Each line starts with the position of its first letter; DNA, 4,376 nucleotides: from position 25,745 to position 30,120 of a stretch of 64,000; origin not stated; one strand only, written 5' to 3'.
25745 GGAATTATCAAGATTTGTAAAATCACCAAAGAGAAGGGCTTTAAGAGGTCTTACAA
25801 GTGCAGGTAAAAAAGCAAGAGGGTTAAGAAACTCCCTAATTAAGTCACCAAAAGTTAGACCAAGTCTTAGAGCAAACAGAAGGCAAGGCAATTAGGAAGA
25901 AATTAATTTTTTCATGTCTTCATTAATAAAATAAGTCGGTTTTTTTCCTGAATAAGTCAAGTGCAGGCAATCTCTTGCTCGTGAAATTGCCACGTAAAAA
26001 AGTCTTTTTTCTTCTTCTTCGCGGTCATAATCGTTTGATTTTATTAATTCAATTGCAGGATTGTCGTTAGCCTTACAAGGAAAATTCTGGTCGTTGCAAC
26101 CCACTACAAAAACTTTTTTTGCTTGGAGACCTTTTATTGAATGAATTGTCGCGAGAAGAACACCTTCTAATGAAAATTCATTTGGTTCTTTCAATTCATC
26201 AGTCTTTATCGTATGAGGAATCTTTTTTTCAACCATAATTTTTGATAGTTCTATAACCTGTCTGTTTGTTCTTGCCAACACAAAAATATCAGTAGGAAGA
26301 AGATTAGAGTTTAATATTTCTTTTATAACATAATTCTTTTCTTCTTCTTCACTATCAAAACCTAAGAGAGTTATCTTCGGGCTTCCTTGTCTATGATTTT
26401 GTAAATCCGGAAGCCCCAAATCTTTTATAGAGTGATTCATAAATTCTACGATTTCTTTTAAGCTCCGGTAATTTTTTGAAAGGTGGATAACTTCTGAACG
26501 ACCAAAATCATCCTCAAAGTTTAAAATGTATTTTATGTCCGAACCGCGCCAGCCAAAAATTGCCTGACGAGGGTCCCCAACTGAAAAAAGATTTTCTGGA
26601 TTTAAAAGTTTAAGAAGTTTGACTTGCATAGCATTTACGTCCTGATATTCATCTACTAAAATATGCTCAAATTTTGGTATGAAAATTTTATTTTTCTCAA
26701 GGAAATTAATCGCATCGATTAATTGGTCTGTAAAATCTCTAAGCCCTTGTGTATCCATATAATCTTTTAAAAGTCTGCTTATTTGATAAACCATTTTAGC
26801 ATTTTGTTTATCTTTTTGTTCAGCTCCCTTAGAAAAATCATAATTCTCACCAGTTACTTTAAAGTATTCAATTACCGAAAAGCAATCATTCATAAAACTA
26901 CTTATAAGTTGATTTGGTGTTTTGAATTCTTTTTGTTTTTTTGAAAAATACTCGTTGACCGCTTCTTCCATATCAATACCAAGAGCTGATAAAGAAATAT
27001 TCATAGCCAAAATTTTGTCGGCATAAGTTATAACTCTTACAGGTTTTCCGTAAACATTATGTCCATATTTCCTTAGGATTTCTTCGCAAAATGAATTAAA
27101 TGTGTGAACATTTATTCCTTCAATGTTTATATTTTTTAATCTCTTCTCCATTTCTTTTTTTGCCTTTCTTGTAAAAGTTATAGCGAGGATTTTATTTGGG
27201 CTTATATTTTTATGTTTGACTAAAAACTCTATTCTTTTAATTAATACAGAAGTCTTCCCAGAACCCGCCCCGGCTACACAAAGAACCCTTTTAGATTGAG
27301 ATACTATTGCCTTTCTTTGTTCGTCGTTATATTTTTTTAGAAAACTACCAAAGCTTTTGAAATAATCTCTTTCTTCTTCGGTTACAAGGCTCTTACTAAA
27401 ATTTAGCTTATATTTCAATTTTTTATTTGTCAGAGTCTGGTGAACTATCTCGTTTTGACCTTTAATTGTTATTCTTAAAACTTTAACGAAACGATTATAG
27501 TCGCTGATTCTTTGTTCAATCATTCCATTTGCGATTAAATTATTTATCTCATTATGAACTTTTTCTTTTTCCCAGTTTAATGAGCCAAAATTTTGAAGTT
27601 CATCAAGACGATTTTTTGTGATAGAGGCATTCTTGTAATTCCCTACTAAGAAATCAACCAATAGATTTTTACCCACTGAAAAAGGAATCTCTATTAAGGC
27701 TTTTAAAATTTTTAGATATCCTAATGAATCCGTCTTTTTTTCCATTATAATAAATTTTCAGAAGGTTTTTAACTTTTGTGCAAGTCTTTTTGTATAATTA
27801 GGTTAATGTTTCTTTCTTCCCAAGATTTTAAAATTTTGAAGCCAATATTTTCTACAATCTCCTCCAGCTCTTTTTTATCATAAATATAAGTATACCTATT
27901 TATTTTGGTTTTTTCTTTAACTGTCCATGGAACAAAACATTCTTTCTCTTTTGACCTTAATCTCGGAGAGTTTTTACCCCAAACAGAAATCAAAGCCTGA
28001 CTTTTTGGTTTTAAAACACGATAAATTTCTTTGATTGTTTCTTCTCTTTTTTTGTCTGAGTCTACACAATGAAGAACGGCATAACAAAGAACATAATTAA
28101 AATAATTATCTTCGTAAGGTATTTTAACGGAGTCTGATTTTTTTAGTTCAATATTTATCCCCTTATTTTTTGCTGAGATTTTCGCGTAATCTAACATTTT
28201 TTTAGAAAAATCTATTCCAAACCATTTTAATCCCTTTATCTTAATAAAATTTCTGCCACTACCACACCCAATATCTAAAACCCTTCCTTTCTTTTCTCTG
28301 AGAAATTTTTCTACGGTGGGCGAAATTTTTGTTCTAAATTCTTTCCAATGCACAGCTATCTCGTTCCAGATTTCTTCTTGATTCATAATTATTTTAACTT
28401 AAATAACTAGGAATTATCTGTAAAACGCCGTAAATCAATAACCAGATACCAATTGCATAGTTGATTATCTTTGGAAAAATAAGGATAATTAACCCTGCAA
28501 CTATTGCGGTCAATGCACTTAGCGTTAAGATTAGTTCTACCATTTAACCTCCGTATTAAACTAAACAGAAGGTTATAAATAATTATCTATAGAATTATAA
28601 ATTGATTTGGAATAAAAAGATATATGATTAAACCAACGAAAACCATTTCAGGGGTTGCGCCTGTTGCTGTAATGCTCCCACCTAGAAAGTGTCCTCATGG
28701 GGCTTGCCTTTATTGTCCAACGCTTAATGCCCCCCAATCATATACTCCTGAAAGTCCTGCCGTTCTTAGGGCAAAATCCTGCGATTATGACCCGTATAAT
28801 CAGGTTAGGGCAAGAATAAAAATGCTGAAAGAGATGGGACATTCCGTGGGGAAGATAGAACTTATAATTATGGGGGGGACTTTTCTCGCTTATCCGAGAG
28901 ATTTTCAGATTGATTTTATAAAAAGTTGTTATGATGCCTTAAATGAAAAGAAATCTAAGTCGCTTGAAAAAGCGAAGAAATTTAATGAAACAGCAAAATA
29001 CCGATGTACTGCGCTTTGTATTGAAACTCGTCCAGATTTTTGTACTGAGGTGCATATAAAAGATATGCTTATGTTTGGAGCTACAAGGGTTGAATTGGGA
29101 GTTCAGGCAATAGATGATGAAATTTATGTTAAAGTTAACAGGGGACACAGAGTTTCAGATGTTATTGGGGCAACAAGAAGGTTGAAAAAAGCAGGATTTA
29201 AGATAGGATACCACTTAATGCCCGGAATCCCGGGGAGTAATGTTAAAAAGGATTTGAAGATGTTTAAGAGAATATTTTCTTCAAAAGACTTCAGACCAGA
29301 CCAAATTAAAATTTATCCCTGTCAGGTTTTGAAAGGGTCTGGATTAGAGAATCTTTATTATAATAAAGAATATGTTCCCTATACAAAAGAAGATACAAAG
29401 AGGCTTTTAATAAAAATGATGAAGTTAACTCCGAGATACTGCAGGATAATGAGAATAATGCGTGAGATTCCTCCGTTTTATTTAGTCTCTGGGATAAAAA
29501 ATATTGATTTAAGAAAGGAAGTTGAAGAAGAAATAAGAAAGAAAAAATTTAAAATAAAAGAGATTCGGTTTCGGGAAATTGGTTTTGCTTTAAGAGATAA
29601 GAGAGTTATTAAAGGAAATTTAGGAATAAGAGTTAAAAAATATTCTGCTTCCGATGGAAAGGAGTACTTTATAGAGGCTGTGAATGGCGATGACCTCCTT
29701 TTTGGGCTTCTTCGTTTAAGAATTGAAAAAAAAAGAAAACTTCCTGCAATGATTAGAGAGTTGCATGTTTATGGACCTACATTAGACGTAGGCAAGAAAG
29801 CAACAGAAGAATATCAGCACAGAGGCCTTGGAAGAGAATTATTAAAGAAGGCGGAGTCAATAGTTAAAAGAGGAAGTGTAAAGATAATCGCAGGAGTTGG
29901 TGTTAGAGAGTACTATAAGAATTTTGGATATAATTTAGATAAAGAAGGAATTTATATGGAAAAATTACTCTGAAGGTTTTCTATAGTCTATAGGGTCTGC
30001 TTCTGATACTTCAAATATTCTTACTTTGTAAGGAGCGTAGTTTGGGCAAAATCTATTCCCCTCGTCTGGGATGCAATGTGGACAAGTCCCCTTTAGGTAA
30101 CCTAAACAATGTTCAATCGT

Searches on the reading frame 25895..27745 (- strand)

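Call 58: search_protein_families(library=ncbifam, proteins=[window:25895-27745:-], max_evalue=1e-10)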
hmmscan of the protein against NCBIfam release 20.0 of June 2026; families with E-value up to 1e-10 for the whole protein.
window:25895-27745:- (617 aa): 12 families
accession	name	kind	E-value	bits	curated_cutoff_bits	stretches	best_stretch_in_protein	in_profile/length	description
TIGR01073.1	pcrA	equivalog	8.8e-73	245.8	911.2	1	135-513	1-373/725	DNA helicase PcrA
NF008743.0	PRK11773.1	equivalog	1.6e-66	225.1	965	2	309-513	160-376/720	DNA helicase II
TIGR01075.1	uvrD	equivalog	3.4e-61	207.4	1144.45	1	136-513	2-371/715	DNA helicase II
NF008276.0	PRK11054.1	equivalog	1.8e-57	195.3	543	2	313-609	386-672/684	DNA helicase IV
TIGR01074.1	rep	equivalog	2e-53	181.7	951.45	1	139-515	2-372/668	DNA helicase Rep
NF008172.0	PRK10919.1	equivalog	2.7e-34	118.4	1168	1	139-514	3-372/673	DNA helicase Rep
TIGR02785.1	addA_Gpos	equivalog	3.6e-29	101.3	707.65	2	349-439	379-479/1234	helicase-exonuclease AddAB subunit AddA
TIGR00609.1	recB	equivalog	7.3e-28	97.2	696.05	1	259-439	273-454/1175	exodeoxyribonuclease V subunit beta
NF010485.0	PRK13909.1-2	equivalog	8.2e-23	80.6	650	1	358-511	331-497/909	RecB-like helicase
NF041464.1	HelD_BACSU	equivalog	2.1e-20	72.2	419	1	358-608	546-772/779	RNA polymerase recycling motor HelD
NF010487.0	PRK13909.1-4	equivalog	2.5e-17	62.5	759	1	359-511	328-502/924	RecB-like helicase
TIGR02784.1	addA_alphas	equivalog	1.5e-16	60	860.75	0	153-203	12-61/1138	double-strand break repair helicase AddA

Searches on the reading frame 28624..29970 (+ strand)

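Call 58: search_protein_families(library=ncbifam, proteins=[window:28624-29970:+], max_evalue=1e-10)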
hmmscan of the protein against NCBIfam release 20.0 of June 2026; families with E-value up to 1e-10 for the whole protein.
window:28624-29970:+ (449 aa): 2 families
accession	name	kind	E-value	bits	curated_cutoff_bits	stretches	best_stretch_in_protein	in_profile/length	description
TIGR01211.1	ELP3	subfamily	2.2e-161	537.9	350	1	3-448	58-521/522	tRNA uridine(34) 5-carboxymethylaminomethyl modification radical SAM/GNAT enzyme Elp3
TIGR01212.1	TIGR01212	equivalog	1.1e-23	83.8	180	1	128-291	109-273/302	tRNA modification radical SAM protein MnmL/YtqA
